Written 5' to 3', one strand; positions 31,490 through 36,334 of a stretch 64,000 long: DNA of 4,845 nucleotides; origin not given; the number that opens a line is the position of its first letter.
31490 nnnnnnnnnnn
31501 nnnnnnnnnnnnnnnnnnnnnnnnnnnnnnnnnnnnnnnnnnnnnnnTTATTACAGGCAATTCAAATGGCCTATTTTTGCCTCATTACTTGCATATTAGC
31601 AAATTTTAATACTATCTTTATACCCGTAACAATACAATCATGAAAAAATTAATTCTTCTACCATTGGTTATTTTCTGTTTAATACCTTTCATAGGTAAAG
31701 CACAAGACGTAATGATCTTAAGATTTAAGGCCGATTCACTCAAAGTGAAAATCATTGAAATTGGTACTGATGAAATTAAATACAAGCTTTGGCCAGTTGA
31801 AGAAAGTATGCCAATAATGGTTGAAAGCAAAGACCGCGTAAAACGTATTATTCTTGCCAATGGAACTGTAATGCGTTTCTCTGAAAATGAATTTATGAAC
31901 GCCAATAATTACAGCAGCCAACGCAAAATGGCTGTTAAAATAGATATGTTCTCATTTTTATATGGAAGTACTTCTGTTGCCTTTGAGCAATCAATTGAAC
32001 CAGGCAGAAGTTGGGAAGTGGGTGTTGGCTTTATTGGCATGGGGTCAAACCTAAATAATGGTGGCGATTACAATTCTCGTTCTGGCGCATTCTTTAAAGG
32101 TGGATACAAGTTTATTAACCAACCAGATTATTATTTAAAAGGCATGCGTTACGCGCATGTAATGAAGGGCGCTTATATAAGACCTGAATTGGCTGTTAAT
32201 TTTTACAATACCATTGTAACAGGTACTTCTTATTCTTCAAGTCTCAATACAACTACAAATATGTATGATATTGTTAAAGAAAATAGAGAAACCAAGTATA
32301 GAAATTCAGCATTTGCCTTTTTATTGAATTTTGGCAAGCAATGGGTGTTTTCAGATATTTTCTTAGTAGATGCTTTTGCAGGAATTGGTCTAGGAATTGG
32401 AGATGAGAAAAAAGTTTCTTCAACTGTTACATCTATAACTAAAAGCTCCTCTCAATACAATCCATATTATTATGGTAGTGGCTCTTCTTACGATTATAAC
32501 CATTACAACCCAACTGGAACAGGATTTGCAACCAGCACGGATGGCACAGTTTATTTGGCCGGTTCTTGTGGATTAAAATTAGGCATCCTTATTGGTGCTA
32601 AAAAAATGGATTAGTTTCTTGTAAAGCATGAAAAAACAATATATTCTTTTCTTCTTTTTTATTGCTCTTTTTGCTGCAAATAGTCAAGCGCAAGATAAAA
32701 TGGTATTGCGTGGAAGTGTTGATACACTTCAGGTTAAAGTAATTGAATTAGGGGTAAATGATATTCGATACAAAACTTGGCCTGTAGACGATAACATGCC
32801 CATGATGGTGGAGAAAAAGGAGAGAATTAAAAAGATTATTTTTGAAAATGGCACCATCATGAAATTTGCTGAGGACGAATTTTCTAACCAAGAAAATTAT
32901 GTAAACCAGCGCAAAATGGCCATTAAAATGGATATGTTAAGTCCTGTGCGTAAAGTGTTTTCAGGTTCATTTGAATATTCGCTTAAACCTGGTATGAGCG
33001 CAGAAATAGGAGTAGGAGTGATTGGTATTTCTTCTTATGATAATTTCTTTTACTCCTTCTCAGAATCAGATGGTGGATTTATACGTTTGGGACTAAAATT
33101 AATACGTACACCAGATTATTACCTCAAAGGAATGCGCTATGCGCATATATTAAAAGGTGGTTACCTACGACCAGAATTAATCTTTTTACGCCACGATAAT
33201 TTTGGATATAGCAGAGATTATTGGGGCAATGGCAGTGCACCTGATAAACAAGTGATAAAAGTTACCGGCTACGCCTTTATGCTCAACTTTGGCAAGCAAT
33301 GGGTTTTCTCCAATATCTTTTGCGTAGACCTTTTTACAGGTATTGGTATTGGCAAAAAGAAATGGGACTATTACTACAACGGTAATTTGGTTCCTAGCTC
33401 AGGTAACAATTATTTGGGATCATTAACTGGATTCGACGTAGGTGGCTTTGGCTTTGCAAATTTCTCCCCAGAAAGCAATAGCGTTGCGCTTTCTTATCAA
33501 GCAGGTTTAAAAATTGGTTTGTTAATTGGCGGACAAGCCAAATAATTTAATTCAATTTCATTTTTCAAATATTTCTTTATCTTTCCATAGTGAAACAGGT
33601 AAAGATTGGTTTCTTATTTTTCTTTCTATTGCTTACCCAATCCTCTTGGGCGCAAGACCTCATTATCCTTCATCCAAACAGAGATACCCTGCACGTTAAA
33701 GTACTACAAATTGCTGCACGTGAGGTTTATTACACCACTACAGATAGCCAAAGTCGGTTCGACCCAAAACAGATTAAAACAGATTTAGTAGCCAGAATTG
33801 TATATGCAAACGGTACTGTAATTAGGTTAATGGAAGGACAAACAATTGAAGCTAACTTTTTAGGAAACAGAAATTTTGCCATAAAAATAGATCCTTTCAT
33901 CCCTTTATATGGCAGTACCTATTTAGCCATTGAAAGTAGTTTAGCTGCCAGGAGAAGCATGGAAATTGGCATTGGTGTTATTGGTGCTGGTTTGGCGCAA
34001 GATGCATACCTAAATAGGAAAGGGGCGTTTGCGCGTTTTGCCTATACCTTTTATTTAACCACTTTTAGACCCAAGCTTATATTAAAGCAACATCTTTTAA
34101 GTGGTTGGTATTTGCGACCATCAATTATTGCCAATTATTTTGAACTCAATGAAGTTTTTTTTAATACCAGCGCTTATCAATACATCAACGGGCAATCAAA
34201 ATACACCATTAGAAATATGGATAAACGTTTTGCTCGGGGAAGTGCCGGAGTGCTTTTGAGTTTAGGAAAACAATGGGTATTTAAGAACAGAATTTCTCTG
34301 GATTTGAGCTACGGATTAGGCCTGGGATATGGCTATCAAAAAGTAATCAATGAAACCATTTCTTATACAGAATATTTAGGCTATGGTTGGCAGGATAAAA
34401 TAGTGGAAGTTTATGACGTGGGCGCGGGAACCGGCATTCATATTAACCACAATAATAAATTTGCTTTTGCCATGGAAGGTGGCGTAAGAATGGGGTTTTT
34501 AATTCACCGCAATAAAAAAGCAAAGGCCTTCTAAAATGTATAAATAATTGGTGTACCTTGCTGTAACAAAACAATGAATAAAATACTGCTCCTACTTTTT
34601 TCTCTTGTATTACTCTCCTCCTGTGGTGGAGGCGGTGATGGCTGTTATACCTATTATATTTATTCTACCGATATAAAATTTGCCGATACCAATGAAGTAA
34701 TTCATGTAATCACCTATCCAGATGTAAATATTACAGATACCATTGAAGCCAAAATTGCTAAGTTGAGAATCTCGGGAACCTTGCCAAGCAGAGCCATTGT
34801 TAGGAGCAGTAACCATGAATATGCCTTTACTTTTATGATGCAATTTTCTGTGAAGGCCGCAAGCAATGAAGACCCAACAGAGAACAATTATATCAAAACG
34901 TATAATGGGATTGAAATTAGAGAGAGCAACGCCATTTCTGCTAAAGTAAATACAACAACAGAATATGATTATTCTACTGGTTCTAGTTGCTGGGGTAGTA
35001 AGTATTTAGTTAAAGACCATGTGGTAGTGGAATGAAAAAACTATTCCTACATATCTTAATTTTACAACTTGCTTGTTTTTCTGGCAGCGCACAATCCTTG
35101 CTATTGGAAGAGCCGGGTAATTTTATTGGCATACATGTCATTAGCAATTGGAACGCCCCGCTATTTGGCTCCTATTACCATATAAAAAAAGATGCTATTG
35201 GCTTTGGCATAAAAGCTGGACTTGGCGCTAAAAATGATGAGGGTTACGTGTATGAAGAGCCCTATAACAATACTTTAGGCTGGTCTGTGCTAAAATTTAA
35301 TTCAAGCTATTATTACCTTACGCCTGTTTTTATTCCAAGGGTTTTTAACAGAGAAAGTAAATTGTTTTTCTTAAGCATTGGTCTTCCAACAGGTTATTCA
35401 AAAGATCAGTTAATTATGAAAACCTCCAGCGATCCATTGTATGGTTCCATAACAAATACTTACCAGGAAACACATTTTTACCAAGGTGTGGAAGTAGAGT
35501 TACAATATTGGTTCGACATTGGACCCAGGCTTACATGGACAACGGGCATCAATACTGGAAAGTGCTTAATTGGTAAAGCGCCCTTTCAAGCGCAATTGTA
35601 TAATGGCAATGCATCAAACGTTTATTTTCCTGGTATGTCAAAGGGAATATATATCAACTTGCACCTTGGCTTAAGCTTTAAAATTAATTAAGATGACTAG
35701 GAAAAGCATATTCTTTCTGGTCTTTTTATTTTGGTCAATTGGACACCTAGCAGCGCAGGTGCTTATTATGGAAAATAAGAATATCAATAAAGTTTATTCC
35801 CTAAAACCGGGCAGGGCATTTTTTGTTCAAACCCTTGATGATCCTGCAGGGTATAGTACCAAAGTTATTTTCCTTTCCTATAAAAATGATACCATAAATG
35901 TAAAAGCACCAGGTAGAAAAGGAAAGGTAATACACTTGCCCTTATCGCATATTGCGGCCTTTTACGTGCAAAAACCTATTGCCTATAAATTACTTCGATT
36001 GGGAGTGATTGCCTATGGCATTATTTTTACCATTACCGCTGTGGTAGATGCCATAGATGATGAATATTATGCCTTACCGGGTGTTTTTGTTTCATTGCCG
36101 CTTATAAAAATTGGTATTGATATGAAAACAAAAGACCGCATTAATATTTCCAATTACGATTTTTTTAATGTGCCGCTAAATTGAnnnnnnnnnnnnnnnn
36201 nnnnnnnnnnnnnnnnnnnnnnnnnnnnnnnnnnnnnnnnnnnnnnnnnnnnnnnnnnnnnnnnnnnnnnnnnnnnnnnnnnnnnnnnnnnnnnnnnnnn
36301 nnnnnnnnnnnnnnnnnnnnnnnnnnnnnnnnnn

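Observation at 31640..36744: Seven-gene co-directional cluster of uncharacterised signal-peptide proteins: three paralogs with an extra N-terminal domain, a lipoprotein, a small barrel-like protein and two TM-anchored paralogs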

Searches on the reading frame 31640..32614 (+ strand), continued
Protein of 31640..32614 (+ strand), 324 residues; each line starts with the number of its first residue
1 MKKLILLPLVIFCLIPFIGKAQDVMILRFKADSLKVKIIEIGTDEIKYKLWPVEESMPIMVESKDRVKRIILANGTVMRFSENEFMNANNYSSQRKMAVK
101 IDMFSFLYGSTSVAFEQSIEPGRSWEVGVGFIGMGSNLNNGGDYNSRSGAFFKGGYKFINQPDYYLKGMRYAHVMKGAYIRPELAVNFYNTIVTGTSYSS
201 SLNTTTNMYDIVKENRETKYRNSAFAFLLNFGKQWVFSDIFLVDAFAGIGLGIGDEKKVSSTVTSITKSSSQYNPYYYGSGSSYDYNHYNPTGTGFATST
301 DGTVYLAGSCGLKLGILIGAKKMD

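Call 98: find_related_loci(query=A1, collection=viral_contigs, flank=5000)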
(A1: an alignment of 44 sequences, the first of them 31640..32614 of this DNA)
Query A1 (324 aa) in viral_contigs; peptide patterns used: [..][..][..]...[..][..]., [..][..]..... (x = any residue, [..] = any of these).
46 stretches matched a pattern, but none encodes a relative of the query by tblastn (E <= 1e-3).

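Call 101: search_protein_families(library=pfam, proteins=[L010:11009-11827:+, L005:9009-9428:+, L030:713-1522:+], max_evalue=0.1)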
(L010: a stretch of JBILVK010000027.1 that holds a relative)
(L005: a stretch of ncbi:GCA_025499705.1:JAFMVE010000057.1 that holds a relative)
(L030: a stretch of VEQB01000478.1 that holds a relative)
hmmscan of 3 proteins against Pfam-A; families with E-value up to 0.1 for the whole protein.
L010:11009-11827:+ (272 aa): 0 families

L005:9009-9428:+ (139 aa): 2 families
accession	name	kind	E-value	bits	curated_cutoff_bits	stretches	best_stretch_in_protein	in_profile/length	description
PF20092.4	DUF6483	-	0.0004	21.2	24.1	1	1-72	1-63/119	Family of unknown function (DUF6483)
PF22316.2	ABhydrolase-like_N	-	0.014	15.7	27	1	15-52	3-40/106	A/B hydrolase-like, N-terminal domain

L030:713-1522:+ (269 aa): 0 families

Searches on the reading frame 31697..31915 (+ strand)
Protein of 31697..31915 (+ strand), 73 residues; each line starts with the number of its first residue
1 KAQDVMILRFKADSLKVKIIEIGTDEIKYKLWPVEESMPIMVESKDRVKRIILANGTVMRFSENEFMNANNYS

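Call 57: predict_structure(alignment_id=A2)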
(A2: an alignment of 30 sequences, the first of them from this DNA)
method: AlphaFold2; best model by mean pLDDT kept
length: 73 residues; sequences in the alignment: 30
mean_pLDDT: 83.7   pTM: 0.68
mean pLDDT of the five models: 83.7, 83.6, 83.0, 81.5, 80.7
residues with pLDDT >= 90: 41; 70-90: 19; 50-70: 9; < 50: 4
segments of 3 or more residues with pLDDT < 50: 71-73
pLDDT, mean of each block of 10 residues (from residue 1): 85 88 93 87 92 92 61 45
secondary structure, 60 per line:
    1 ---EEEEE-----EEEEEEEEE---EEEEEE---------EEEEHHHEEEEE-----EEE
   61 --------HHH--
elements in order: E4-8 E14-22 E26-31 E41-44 E48-52 E58-60

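Call 61: fold_search(model_id=the predicted structure, library=pdb)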
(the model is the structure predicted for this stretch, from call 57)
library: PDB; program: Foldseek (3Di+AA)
matches with E <= 10: 720; with E <= 0.001: 0
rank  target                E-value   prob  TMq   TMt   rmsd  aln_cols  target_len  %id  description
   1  2qtx_B                1.3e-01  1.00  0.52  0.64   1.8        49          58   16  Crystal structure of an Hfq-like protein from Methanococcus jannaschii (released 2007-11-06)
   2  5m05                  1.3e-01  0.98  0.41  0.06   4.3        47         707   23  Chicken smooth muscle myosin motor domain co-crystallized with the specific CK-571 inhibitor, MgADP form (released 2016-11-16)
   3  2hbp_MODEL_1_A        1.4e-01  0.99  0.45  0.49   3.4        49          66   10  Solution Structure of Sla1 Homology Domain 1 (released 2007-04-10)
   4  5n69_B                1.4e-01  0.97  0.38  0.05   4.8        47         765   17  Cardiac muscle myosin S1 fragment in the pre-powerstroke state co-crystallized with the activator Omecamtiv Mecarbil (released 2017-08-16)
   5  4db1_B                1.5e-01  0.97  0.39  0.05   4.6        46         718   20  Cardiac human myosin S1dC, beta isoform complexed with Mn-AMPPNP (released 2012-01-25)
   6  4x9d_D                1.8e-01  1.00  0.52  0.63   1.8        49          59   16  High-resolution structure of Hfq from Methanococcus jannaschii in complex with UMP (released 2015-12-23)
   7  4p7h_B                1.9e-01  0.95  0.38  0.04   4.5        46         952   20  Structure of Human beta-Cardiac Myosin Motor Domain::GFP chimera (released 2014-05-21)
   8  2qtx_A                2.2e-01  1.00  0.52  0.65   1.8        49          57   16  Crystal structure of an Hfq-like protein from Methanococcus jannaschii (released 2007-11-06)
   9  4x9c_D                2.2e-01  1.00  0.52  0.62   1.8        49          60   16  1.4A crystal structure of Hfq from Methanococcus jannaschii (released 2014-12-24)
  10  9gz2                  2.5e-01  0.92  0.38  0.05   4.7        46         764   20  Beta-cardiac heavy meromyosin motor domain in the primed state complexed to mavacamten (released 2025-03-12)
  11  8g4l_AY               2.5e-01  0.90  0.38  0.04   4.9        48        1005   19  Cryo-EM structure of the human cardiac myosin filament (released 2023-11-01)
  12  8q6t_H                2.6e-01  0.92  0.40  0.02   3.8        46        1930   17  Helical reconstruction of the relaxed thick filament from FIB milled left ventricular mouse myofibrils (released 2023-11-01)
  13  2qtx_D                2.7e-01  1.00  0.52  0.66   1.8        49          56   16  Crystal structure of an Hfq-like protein from Methanococcus jannaschii (released 2007-11-06)
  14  3i5g_A                2.7e-01  0.91  0.39  0.05   4.7        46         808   15  Crystal structure of rigor-like squid myosin S1 (released 2009-07-28)
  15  5dy9_B                2.9e-01  1.00  0.52  0.64   1.8        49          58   16  Y68T Hfq from Methanococcus jannaschii in complex with AMP (released 2016-09-28)
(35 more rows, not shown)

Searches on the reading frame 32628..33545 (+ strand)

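Call 3: search_protein_families(library=pfam, proteins=[window:32628-33545:+], max_evalue=1)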
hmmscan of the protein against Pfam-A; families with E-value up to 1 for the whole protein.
window:32628-33545:+ (305 aa): 2 families
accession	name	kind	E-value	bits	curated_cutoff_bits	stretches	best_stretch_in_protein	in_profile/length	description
PF12099.14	DUF3575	-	0.012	15.4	21.1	0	215-252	113-150/177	Protein of unknown function (DUF3575)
PF03905.18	Corona_NS4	-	0.24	11.9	25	1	258-280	21-43/45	Coronavirus non-structural protein NS4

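Call 4: search_protein_families(library=ncbifam, proteins=[window:32628-33545:+], max_evalue=1)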
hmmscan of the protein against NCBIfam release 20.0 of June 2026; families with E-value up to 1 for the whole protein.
window:32628-33545:+ (305 aa): 0 families

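Call 75: search_protein_families(library=padloc, proteins=[window:32628-33545:+], max_evalue=0.1)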
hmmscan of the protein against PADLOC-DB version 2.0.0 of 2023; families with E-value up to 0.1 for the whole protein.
window:32628-33545:+ (305 aa): 0 families

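Call 76: search_protein_families(library=phrogs, proteins=[window:32628-33545:+], max_evalue=0.1)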
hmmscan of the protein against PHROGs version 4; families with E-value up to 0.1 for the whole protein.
window:32628-33545:+ (305 aa): 1 family
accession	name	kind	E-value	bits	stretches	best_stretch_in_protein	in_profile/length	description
phrog_29965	-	unknown function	0.0065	17.8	1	89-130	11-52/65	-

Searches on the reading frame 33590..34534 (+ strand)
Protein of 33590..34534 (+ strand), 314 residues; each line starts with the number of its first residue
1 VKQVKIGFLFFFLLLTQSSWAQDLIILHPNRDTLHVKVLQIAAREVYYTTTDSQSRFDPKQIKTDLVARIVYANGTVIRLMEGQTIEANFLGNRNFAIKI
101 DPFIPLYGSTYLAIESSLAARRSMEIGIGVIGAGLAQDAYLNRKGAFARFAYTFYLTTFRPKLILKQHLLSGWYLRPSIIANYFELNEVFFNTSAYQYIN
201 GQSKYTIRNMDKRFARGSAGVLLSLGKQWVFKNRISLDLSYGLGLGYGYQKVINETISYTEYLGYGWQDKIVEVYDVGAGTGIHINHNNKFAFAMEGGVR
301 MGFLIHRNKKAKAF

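Call 3: search_protein_families(library=pfam, proteins=[window:33590-34534:+], max_evalue=1)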
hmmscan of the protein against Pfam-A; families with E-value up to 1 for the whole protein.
window:33590-34534:+ (314 aa): 1 family
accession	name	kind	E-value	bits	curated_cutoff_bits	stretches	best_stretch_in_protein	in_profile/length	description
PF12099.14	DUF3575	-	0.0067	16.2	21.1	1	207-249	100-143/177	Protein of unknown function (DUF3575)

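Call 4: search_protein_families(library=ncbifam, proteins=[window:33590-34534:+], max_evalue=1)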
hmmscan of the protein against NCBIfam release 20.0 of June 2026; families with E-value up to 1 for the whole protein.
window:33590-34534:+ (314 aa): 0 families

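Call 75: search_protein_families(library=padloc, proteins=[window:33590-34534:+], max_evalue=0.1)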
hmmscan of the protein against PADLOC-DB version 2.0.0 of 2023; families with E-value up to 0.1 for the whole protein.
window:33590-34534:+ (314 aa): 0 families

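Call 76: search_protein_families(library=phrogs, proteins=[window:33590-34534:+], max_evalue=0.1)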
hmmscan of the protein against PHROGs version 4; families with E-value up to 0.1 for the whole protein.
window:33590-34534:+ (314 aa): 0 families

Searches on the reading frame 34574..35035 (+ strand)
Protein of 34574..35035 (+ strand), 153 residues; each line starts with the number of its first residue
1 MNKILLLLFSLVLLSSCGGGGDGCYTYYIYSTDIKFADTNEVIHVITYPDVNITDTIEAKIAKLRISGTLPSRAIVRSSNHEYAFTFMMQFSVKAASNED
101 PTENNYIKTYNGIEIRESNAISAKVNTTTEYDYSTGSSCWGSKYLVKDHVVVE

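Call 3: search_protein_families(library=pfam, proteins=[window:34574-35035:+], max_evalue=1)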
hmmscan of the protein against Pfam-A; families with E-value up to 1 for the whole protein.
window:34574-35035:+ (153 aa): 1 family
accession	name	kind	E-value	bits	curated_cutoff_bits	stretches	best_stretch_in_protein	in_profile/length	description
PF08139.17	LPAM_1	-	0.0041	17.9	20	1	1-17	1-17/18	Prokaryotic membrane lipoprotein lipid attachment site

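Call 4: search_protein_families(library=ncbifam, proteins=[window:34574-35035:+], max_evalue=1)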
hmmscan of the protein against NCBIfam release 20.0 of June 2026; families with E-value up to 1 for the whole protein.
window:34574-35035:+ (153 aa): 1 family
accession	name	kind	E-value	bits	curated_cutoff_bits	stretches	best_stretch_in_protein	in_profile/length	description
NF047847.2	SS_mature_LptM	equivalog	0.093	12.8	27.7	1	1-18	1-21/31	LPS translocon maturation chaperone LptM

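Call 70: search_solved_structures(query=A6, max_evalue=10)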
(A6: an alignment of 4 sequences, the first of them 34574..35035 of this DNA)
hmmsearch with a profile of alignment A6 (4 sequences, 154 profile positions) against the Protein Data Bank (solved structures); distinct sequences matched with E-value up to 10: 4.
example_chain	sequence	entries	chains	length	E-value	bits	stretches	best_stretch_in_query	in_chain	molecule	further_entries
3j6b_V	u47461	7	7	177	0.074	16.1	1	26-146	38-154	54S ribosomal protein L36, mitochondrial | bL31m | Large ribosomal subunit protein bL31m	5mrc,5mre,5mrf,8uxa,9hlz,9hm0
2c26_A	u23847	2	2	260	0.31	14.1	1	66-132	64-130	ENDOGLUCANASE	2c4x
5h4p_z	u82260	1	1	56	0.53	13.3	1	100-131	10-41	Cytoplasmic 60S subunit biogenesis factor REH1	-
28li_A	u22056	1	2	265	0.62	13.1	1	3-28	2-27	Uncharacterized conserved protein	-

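Call 75: search_protein_families(library=padloc, proteins=[window:34574-35035:+], max_evalue=0.1)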
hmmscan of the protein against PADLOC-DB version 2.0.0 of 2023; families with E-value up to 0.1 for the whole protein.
window:34574-35035:+ (153 aa): 0 families

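Call 76: search_protein_families(library=phrogs, proteins=[window:34574-35035:+], max_evalue=0.1)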
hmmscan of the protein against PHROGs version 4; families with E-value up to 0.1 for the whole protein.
window:34574-35035:+ (153 aa): 0 families

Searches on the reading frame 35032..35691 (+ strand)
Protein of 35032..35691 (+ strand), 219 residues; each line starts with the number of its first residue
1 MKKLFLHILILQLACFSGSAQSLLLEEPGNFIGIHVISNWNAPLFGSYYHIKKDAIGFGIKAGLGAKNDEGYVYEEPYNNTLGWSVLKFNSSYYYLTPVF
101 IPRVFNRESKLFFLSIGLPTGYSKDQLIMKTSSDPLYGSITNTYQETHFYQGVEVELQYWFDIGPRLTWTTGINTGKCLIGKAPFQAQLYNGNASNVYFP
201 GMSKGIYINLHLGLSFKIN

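Call 3: search_protein_families(library=pfam, proteins=[window:35032-35691:+], max_evalue=1)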
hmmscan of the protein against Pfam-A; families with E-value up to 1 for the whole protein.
window:35032-35691:+ (219 aa): 0 families

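Call 4: search_protein_families(library=ncbifam, proteins=[window:35032-35691:+], max_evalue=1)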
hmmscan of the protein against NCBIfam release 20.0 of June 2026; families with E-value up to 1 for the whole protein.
window:35032-35691:+ (219 aa): 0 families

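Call 28: find_homologous_proteins(query=window:35032-35691:+)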
Query window:35032-35691:+ (219 aa): 1 proteins with E <= 0.001 among 91 candidates.
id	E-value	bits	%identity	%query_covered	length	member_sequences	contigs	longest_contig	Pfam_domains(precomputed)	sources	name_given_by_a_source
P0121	2.3e-142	491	97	100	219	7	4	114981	-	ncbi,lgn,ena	-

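Call 59: find_related_loci(query=A3, collection=metagenome_contigs, flank=10000)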
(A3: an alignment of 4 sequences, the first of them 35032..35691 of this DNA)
Query A3 (219 aa) in metagenome_contigs; peptide patterns used: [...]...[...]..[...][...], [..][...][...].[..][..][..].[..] (x = any residue, [..] = any of these).
344 stretches matched a pattern, but none encodes a relative of the query by tblastn (E <= 1e-3).

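Call 69: search_solved_structures(query=A7, max_evalue=10)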
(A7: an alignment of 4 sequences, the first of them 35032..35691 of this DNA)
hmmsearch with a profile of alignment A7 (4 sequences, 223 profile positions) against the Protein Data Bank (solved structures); distinct sequences matched with E-value up to 10: 3.
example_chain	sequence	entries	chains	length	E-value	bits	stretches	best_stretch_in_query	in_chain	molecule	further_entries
6d5d_A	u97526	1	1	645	2.1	11.2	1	59-97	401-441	glycoside hydrolase WP_045175321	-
4el8_A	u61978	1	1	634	3.1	10.6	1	59-97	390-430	Glycoside hydrolase family 48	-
4l0g_A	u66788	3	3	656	3.3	10.5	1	59-97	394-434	Glycoside hydrolase family 48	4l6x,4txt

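Call 75: search_protein_families(library=padloc, proteins=[window:35032-35691:+], max_evalue=0.1)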
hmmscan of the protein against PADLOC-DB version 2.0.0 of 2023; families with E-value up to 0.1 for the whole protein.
window:35032-35691:+ (219 aa): 0 families

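Call 76: search_protein_families(library=phrogs, proteins=[window:35032-35691:+], max_evalue=0.1)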
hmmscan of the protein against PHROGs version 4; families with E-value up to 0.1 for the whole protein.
window:35032-35691:+ (219 aa): 0 families

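Call 97: find_related_loci(query=A7, collection=viral_contigs, flank=5000)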
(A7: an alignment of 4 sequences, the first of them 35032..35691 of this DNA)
Query A7 (219 aa) in viral_contigs; peptide patterns used: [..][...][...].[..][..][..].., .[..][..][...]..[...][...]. (x = any residue, [..] = any of these).
27 stretches matched a pattern, but none encodes a relative of the query by tblastn (E <= 1e-3).

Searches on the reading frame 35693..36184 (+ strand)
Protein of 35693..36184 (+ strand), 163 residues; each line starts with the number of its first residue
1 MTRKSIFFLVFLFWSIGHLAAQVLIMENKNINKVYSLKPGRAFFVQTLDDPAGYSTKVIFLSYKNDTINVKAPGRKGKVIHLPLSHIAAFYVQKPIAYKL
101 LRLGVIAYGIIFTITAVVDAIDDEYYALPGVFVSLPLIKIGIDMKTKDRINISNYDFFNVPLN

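Call 3: search_protein_families(library=pfam, proteins=[window:35693-36184:+], max_evalue=1)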
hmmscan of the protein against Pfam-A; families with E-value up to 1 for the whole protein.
window:35693-36184:+ (163 aa): 0 families

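Call 4: search_protein_families(library=ncbifam, proteins=[window:35693-36184:+], max_evalue=1)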
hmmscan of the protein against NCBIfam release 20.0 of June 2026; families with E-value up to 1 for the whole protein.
window:35693-36184:+ (163 aa): 0 families

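Call 37: find_homologous_proteins(query=window:35693-36184:+, max_evalue=0.01)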
Query window:35693-36184:+ (163 aa): 1 proteins with E <= 0.01 among 24 candidates.
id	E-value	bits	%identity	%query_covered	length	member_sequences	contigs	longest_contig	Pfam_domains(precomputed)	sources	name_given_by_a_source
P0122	4.6e-99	347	99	100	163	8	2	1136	-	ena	-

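Call 71: search_solved_structures(query=A5, max_evalue=10)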
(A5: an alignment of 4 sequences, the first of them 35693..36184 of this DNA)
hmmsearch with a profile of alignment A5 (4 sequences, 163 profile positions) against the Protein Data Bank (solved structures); distinct sequences matched with E-value up to 10: 0.

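Call 75: search_protein_families(library=padloc, proteins=[window:35693-36184:+], max_evalue=0.1)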
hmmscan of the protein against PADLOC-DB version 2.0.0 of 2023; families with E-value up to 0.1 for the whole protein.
window:35693-36184:+ (163 aa): 0 families

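Call 76: search_protein_families(library=phrogs, proteins=[window:35693-36184:+], max_evalue=0.1)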
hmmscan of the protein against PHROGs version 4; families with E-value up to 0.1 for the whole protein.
window:35693-36184:+ (163 aa): 1 family
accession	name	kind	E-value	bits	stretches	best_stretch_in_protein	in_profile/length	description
phrog_26194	-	unknown function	0.0098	17.6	1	86-118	28-60/61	-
